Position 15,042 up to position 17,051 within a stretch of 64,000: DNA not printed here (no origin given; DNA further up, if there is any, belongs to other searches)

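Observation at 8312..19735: Hybrid T2SS / type IV pilus cluster encoding both a GspE-type and a PilT-type ATPase, with unusually long pilins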

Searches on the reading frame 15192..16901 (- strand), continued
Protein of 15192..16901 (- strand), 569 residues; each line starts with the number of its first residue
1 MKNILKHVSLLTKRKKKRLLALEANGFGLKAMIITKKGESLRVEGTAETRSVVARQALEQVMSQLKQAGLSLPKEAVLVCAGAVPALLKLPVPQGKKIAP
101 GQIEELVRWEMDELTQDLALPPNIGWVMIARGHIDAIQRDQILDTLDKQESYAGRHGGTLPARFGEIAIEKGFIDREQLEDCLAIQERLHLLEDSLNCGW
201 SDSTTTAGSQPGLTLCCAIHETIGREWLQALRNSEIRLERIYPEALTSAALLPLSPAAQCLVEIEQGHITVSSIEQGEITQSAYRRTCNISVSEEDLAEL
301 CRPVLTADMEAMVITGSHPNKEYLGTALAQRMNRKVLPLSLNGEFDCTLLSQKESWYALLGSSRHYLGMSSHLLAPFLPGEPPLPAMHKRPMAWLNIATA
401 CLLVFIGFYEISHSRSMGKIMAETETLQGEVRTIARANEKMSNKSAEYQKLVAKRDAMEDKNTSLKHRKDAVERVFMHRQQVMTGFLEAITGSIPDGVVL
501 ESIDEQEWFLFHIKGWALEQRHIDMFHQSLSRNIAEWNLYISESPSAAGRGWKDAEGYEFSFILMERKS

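Call 44: predict_structure(alignment_id=A3)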
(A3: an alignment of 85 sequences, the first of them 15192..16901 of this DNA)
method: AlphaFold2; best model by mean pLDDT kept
length: 569 residues; sequences in the alignment: 85
mean_pLDDT: 92.1   pTM: 0.77
mean pLDDT of the five models: 92.1, 91.7, 91.8, 90.3, 90.1
residues with pLDDT >= 90: 445; 70-90: 112; 50-70: 12; < 50: 0
segments of 3 or more residues with pLDDT < 50: none
pLDDT, mean of each block of 10 residues (from residue 1): 72 74 95 95 96 96 98 97 96 91 96 87 91 94 95 91 96 98 91 87 94 96 96 97 97 96 96 97 94 95 96 95 96 96 86 87 96 94 91 95 98 97 96 94 91 90 81 77 85 89 89 94 93 90 91 87 85
secondary structure, 60 per line:
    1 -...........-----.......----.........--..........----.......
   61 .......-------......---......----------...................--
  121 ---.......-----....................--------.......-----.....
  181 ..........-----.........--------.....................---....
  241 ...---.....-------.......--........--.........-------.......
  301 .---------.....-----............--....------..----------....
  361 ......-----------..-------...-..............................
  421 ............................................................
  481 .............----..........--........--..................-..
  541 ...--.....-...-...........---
elements in order: H2-12 E18-24 E29-37 E40-49 H54-67 E75-80 E84-89 H100-118 H124-130 H136-155 H164-170 H176-190 E196-204 E213-220 H221-233 E237-243 H247-251 E259-265 E268-275 E278-286 H294-301 E311-315 H321-332 E335-338 H357-366 H391-493 E498-507 E510-517 H520-537 E539-543 E546-550 E556-566
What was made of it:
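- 15192..16901 (-): PilM-PilN fusion (GspL/MshI-like), 569 aa: an actin-like cytoplasmic domain with a helical insert carrying one MshEN-type c-di-GMP motif (R163-Q186), a TM helix plus coiled coil (about 391-493), and a periplasmic alpha/beta domain. AF2 pLDDT 92.1 (call 44).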

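Call 46: fold_search(model_id=the predicted structure, library=pdb)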
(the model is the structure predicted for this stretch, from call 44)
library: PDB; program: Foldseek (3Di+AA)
matches with E <= 10: 1737; with E <= 0.001: 173
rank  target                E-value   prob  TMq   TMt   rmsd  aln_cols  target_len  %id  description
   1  5eou_B                4.9e-13  1.00  0.36  0.54   9.2       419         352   11  Pseudomonas aeruginosa PilM:PilN1-12 bound to ATP (released 2016-04-27)
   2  5eoy_A                4.9e-13  1.00  0.34  0.51  11.4       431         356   12  Pseudomonas aeruginosa SeMet-PilM bound to ADP (released 2016-04-27)
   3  5eoy_B                1.1e-12  1.00  0.34  0.50  10.0       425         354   11  Pseudomonas aeruginosa SeMet-PilM bound to ADP (released 2016-04-27)
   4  5eq6_A                2.3e-12  1.00  0.34  0.50  10.3       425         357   10  Pseudomonas aeruginosa PilM bound to AMP-PNP (released 2016-04-27)
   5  5eox_B                3.0e-12  1.00  0.33  0.49  10.8       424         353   11  Pseudomonas aeruginosa PilM bound to ADP (released 2016-04-27)
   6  5eox_A                4.0e-12  1.00  0.33  0.49  10.7       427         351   12  Pseudomonas aeruginosa PilM bound to ADP (released 2016-04-27)
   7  5eou_A                5.6e-12  1.00  0.34  0.54   7.7       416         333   10  Pseudomonas aeruginosa PilM:PilN1-12 bound to ATP (released 2016-04-27)
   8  5eq6_B                8.4e-12  1.00  0.32  0.47  10.9       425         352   11  Pseudomonas aeruginosa PilM bound to AMP-PNP (released 2016-04-27)
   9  3wt0_C                4.2e-10  1.00  0.34  0.49   9.5       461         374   10  Crystal Structure Analysis of Cell Division Protein (released 2015-04-29)
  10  3wqt_A                7.9e-10  1.00  0.34  0.50   7.8       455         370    9  Staphylococcus aureus FtsA complexed with AMPPNP (released 2014-10-08)
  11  3wqu_B                9.9e-10  1.00  0.32  0.47  12.0       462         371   10  Staphylococcus aureus FtsA complexed with ATP (released 2014-10-08)
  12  3wt0_D                1.0e-09  1.00  0.33  0.48  10.1       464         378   10  Crystal Structure Analysis of Cell Division Protein (released 2015-04-29)
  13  3wt0_A                1.1e-09  1.00  0.32  0.46  12.2       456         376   10  Crystal Structure Analysis of Cell Division Protein (released 2015-04-29)
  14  1e4f                  1.1e-09  1.00  0.31  0.44  12.4       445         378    8  FtsA (apo form) from Thermotoga maritima (released 2000-10-18)
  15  7q6d                  1.9e-09  1.00  0.33  0.47  13.6       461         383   10  E. coli FtsA 1-405 ATP 3 Ni (released 2022-09-21)
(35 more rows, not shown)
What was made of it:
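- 15192..16901 (-): Foldseek gives PilM 5eou at E=4.9e-13, then FtsA, then GspL-cyto at about 1e-7 (call 46).
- On Type IVa pilus: The PilM fold is met (5eou, E=4.9e-13, call 46), but it is fused to a PilN-like part.
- Closest known: Type II secretion system. Different: The cytoplasmic domain of the 569-aa protein is nearer to PilM (call 46).
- PilM-like fold of the 569-aa protein: calls 44 and 46. The cytoplasmic domain of the 569-aa protein is closer to PilM than to GspL (call 46).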

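Call 65: search_protein_families(library=pfam, proteins=[L007:6492-6866:+, L010:5939-6316:+, L014:5390-5608:+, L005:5934-6335:+, L014:5038-5418:+], max_evalue=1)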
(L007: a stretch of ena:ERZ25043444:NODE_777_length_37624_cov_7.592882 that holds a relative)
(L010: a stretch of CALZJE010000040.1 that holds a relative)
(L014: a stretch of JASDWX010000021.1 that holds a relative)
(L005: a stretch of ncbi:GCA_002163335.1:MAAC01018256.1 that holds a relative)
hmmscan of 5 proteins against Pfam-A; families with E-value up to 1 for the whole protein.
L007:6492-6866:+ (124 aa): 0 families

L010:5939-6316:+ (125 aa): 0 families

L014:5390-5608:+ (72 aa): 4 families
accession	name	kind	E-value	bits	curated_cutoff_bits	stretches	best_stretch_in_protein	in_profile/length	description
PF15600.11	Imm64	-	0.065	13.6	25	1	10-64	57-112/207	Immunity protein 64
PF24445.1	DUF7564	-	0.09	13.6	32.2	1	52-71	5-24/76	Family of unknown function (DUF7564)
PF11490.13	DNA_pol3_a_NII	-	0.097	13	26.3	1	13-54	39-81/117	DNA polymerase III polC-type N-terminus II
PF19990.4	DUF6426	-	0.14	12.1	25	1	41-71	141-171/203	Family of unknown function (DUF6426)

L005:5934-6335:+ (133 aa): 1 family
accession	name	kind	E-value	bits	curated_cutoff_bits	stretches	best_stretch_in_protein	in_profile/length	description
PF16797.11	Fungal_KA1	-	0.11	12.7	27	1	35-72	42-80/118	Fungal kinase associated-1 domain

L014:5038-5418:+ (126 aa): 1 family
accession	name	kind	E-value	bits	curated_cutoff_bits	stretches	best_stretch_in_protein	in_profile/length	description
PF14652.11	DUF4457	-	0.042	13.6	26.7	1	38-96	74-131/323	Domain of unknown function (DUF4457)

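Call 66: search_protein_families(library=ncbifam, proteins=[L007:6492-6866:+, L010:5939-6316:+, L014:5390-5608:+, L005:5934-6335:+, L014:5038-5418:+], max_evalue=1)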
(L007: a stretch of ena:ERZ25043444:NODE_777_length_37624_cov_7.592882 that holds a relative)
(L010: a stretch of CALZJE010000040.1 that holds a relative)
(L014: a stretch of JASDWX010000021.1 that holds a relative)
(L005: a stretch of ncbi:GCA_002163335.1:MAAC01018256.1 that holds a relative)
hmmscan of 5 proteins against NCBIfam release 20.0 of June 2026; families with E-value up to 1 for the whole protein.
L007:6492-6866:+ (124 aa): 0 families

L010:5939-6316:+ (125 aa): 0 families

L014:5390-5608:+ (72 aa): 0 families

L005:5934-6335:+ (133 aa): 1 family
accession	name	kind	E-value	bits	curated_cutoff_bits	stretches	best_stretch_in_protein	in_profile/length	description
NF002336.0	PRK01294.1-4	equivalog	0.0016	17.6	542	1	19-95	210-281/343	lipase secretion chaperone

L014:5038-5418:+ (126 aa): 1 family
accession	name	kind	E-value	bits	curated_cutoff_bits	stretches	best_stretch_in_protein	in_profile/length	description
TIGR02033.1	D-hydantoinase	equivalog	0.1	11.5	393.25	1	31-72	82-124/454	dihydropyrimidinase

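Call 80: search_protein_families(library=pfam, proteins=[L012:154-1371:+, L012:2107-2574:-, L012:2595-3098:-, L013:693-2561:+, L013:2558-3436:+, L013:3405-4442:+, L013:4472-5476:-, L013:19516-20670:+, L010:1730-2230:+, L010:3434-3937:+], max_evalue=0.001)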
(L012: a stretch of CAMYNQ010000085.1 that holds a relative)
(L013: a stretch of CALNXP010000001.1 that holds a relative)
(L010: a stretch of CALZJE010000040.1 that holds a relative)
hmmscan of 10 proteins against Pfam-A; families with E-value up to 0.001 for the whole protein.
L012:154-1371:+ (405 aa): 3 families
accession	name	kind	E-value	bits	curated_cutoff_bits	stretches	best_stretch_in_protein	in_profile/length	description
PF05598.16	DUF772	-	4.2e-17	62.4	23.1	1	59-122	1-68/74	Transposase domain (DUF772)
PF01609.27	DDE_Tnp_1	-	1.2e-06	28.9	23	1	236-367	22-139/200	Transposase DDE domain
PF13751.12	DDE_Tnp_1_6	-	0.00049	20.8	25.1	1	349-391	1-47/125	Transposase DDE domain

L012:2107-2574:- (155 aa): 1 family
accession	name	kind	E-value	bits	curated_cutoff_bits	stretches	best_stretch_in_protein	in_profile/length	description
PF00210.30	Ferritin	-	1.6e-30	106.3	24.5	1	8-142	1-139/142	Ferritin-like domain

L012:2595-3098:- (167 aa): 1 family
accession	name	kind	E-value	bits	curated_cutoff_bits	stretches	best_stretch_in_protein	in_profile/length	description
PF00210.30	Ferritin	-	7.4e-30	104.2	24.5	1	23-156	3-141/142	Ferritin-like domain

L013:693-2561:+ (622 aa): 5 families
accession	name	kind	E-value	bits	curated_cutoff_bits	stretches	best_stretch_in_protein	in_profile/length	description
PF09299.17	Mu-transpos_C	-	4.4e-08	33.4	21.7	1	450-511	4-55/61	Mu transposase, C-terminal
PF09039.17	HTH_Tnp_Mu_2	-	2.4e-07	31.3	20.5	1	117-216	6-105/109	Mu DNA binding, I gamma subdomain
PF13565.12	HTH_32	-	9.2e-05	23.4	33.7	1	110-191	1-72/73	Homeodomain-like domain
PF00665.32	rve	-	0.00012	22.7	32.6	1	227-346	4-101/102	Integrase core domain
PF01527.26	HTH_Tnp_1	-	0.00046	20.8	24.1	0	95-124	24-53/75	Transposase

L013:2558-3436:+ (292 aa): 4 families
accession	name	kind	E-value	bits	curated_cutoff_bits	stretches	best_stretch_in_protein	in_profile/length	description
PF05621.17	TniB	-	2.2e-76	256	22.4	1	20-209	1-188/189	Bacterial TniB protein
PF13401.12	AAA_22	-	6.1e-13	49.7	27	1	56-186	7-126/130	AAA domain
PF00004.35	AAA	-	5.2e-05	24.1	21.2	1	57-201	1-124/131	ATPase family associated with various cellular activities (AAA)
PF08477.19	Roc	-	0.0005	20.7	27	0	57-91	2-36/119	Ras of Complex, Roc, domain of DAPkinase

L013:3405-4442:+ (345 aa): 1 family
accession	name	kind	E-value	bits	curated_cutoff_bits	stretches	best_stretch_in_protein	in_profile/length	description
PF06527.16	TniQ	-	1.2e-26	94.5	27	1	21-163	1-142/142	TniQ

L013:4472-5476:- (334 aa): 0 families

L013:19516-20670:+ (384 aa): 4 families
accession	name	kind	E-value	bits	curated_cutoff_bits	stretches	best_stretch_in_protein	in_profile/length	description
PF03150.19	CCP_MauG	-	1.5e-38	133.2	25.6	1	30-208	2-148/149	Di-haem cytochrome c peroxidase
PF00034.26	Cytochrom_C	-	1.8e-07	32.8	21.3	0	216-374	3-89/90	Cytochrome c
PF13442.11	Cytochrome_CBB3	-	0.00022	21.9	27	0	217-271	6-48/68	Cytochrome C oxidase, cbb3-type, subunit III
PF09086.16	DUF1924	-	0.00055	20.7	22.5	0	30-59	6-36/96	Domain of unknown function (DUF1924)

L010:1730-2230:+ (166 aa): 0 families

L010:3434-3937:+ (167 aa): 0 families

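Call 81: search_protein_families(library=pfam, proteins=[L014:377-886:+, L014:891-1610:+, L014:1607-3316:+, L014:3892-4350:+, L014:19734-20387:+, L014:20440-21105:-, L016:665-2578:+, L016:2658-4034:+, L016:4159-4686:-, L016:4812-5240:+], max_evalue=0.001)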
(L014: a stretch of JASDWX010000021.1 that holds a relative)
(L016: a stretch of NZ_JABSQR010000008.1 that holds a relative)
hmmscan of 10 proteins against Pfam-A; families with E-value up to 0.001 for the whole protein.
L014:377-886:+ (169 aa): 4 families
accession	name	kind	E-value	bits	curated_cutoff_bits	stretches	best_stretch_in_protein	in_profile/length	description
PF13899.12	Thioredoxin_7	-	8.4e-12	45.5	27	1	48-120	4-77/83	Thioredoxin-like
PF03190.21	Thioredox_DsbH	-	3.3e-07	30.8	27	1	50-104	26-80/163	Protein of unknown function, DUF255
PF00085.26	Thioredoxin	-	9.3e-06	26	23.5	1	56-132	14-82/103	Thioredoxin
PF13098.12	Thioredoxin_2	-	7.2e-05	23.5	27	1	57-115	1-60/104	Thioredoxin-like domain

L014:891-1610:+ (239 aa): 1 family
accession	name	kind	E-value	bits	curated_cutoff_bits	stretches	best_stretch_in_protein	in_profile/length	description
PF13618.11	Gluconate_2-dh3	-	3.1e-12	47.4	23.4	1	67-186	4-131/135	Gluconate 2-dehydrogenase subunit 3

L014:1607-3316:+ (569 aa): 6 families
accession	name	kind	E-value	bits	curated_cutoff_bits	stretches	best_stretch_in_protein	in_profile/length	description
PF05199.19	GMC_oxred_C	-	1.6e-20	74.5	24.6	1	435-553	1-139/139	GMC oxidoreductase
PF00732.25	GMC_oxred_N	-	2.6e-13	50.7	23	1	184-321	90-213/218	GMC oxidoreductase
PF13450.12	NAD_binding_8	-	0.00012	22.7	21.9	1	7-35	1-29/68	NAD(P)-binding Rossmann-like domain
PF12831.13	FAD_oxidored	-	0.0002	21.3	27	0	4-37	1-34/416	FAD dependent oxidoreductase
PF00890.30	FAD_binding_2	-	0.00055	19.7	20.4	0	4-35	1-32/414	FAD binding domain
PF01266.30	DAO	-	0.00066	19.7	27.9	0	4-37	1-34/353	FAD dependent oxidoreductase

L014:3892-4350:+ (152 aa): 1 family
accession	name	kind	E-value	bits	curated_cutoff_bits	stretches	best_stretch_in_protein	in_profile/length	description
PF10517.14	DM13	-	8.4e-11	42.9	25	1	53-149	2-104/105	Electron transfer DM13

L014:19734-20387:+ (217 aa): 4 families
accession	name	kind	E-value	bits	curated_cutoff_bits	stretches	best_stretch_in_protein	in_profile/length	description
PF13419.12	HAD_2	-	7.2e-16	59.2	23.8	1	57-180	47-176/178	Haloacid dehalogenase-like hydrolase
PF00702.32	Hydrolase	-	3e-11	44.5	26.4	1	24-176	3-191/191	haloacid dehalogenase-like hydrolase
PF13242.12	Hydrolase_like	-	6.8e-06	26.4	22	1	139-203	4-74/75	HAD-hyrolase-like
PF12710.13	HAD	-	1.5e-05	26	27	1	25-173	1-189/189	haloacid dehalogenase-like hydrolase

L014:20440-21105:- (221 aa): 1 family
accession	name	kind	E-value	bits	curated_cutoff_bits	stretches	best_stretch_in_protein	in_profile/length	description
PF04337.18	DUF480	-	9.7e-56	188.4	25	1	4-157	1-149/149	Protein of unknown function, DUF480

L016:665-2578:+ (637 aa): 1 family
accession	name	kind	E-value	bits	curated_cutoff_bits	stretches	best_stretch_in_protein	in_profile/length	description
PF06980.17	DUF1302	-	1.5e-166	556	23.2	1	19-637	5-541/541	Protein of unknown function (DUF1302)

L016:2658-4034:+ (458 aa): 2 families
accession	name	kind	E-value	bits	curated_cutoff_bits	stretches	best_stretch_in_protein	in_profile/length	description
PF07044.18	DUF1329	-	9.7e-154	512.5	23.1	1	88-453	1-367/368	Protein of unknown function (DUF1329)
PF17131.11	LolA_like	-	1.6e-10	41.3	30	1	324-455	53-184/184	Outer membrane lipoprotein-sorting protein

L016:4159-4686:- (175 aa): 0 families

L016:4812-5240:+ (142 aa): 3 families
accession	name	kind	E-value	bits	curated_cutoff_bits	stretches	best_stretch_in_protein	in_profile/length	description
PF13411.12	MerR_1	-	5.4e-12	46.1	21.6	1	5-70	1-67/69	MerR HTH family regulatory protein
PF09278.17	MerR-DNA-bind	-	5.6e-10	40.1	25.4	1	46-111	1-63/65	MerR, DNA binding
PF00376.29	MerR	-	2e-07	31.2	28.2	1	8-35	3-30/38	MerR family regulatory protein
